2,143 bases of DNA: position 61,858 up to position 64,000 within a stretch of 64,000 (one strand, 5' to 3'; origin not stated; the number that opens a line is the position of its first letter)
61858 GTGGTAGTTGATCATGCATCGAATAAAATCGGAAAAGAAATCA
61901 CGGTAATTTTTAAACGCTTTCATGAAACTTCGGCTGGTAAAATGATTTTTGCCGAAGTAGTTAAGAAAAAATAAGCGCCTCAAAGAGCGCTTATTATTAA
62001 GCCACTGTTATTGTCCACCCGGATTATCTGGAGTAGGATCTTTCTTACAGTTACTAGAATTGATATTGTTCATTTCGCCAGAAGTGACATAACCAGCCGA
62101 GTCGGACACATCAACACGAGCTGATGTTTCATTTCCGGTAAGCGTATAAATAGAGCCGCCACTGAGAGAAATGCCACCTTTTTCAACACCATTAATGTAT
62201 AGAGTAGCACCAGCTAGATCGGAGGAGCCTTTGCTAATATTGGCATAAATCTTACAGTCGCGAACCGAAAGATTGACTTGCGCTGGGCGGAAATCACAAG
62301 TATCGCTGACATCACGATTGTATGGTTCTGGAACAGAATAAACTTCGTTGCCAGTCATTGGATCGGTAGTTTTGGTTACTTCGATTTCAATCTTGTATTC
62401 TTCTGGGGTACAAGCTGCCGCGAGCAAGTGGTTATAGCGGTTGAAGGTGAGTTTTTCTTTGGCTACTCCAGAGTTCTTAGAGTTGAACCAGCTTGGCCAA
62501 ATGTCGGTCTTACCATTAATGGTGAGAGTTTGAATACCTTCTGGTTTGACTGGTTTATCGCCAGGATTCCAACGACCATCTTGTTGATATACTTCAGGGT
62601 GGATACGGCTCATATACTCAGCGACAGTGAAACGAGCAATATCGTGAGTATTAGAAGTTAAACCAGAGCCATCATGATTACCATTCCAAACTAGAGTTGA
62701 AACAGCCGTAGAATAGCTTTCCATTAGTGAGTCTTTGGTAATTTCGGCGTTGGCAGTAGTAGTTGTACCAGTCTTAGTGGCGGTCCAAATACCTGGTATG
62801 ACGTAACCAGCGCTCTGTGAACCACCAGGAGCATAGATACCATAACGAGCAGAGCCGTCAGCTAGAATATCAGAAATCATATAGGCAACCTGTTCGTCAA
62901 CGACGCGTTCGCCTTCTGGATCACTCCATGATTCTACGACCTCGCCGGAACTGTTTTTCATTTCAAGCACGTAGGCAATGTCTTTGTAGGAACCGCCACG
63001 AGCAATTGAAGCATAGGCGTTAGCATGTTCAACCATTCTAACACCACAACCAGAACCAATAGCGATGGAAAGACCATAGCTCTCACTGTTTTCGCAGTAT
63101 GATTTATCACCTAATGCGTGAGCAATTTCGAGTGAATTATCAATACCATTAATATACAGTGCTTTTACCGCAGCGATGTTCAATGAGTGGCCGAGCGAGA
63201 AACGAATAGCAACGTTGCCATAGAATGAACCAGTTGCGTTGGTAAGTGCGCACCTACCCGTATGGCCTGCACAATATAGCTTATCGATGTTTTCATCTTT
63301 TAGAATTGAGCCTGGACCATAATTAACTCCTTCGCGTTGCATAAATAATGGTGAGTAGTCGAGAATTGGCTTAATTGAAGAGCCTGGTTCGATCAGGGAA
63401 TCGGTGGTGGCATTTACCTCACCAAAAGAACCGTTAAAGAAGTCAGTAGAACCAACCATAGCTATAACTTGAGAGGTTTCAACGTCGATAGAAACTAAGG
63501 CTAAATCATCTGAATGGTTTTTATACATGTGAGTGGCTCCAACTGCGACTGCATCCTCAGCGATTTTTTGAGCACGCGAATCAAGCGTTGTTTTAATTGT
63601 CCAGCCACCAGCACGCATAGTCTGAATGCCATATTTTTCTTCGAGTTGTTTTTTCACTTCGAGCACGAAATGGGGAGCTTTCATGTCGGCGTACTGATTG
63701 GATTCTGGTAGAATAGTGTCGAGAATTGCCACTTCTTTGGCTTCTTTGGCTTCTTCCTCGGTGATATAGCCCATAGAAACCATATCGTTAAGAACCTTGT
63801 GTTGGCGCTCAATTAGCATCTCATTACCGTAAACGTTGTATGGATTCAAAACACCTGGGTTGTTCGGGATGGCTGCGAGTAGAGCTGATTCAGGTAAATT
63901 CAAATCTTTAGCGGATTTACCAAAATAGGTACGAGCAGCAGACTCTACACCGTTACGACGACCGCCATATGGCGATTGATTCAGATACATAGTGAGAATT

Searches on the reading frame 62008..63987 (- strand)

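Call 10: search_protein_families(library=pfam, proteins=[window:62008-63987:-], max_evalue=0.001)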
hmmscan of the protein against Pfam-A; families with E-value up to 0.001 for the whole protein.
window:62008-63987:- (659 aa): 2 families
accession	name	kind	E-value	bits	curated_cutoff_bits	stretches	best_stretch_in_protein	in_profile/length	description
PF00912.28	Transgly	-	2e-16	60.4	27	1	1-69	111-177/178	Transglycosylase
PF00905.27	Transpeptidase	-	2.3e-11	43.9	22.1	1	164-429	3-262/299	Penicillin binding protein transpeptidase domain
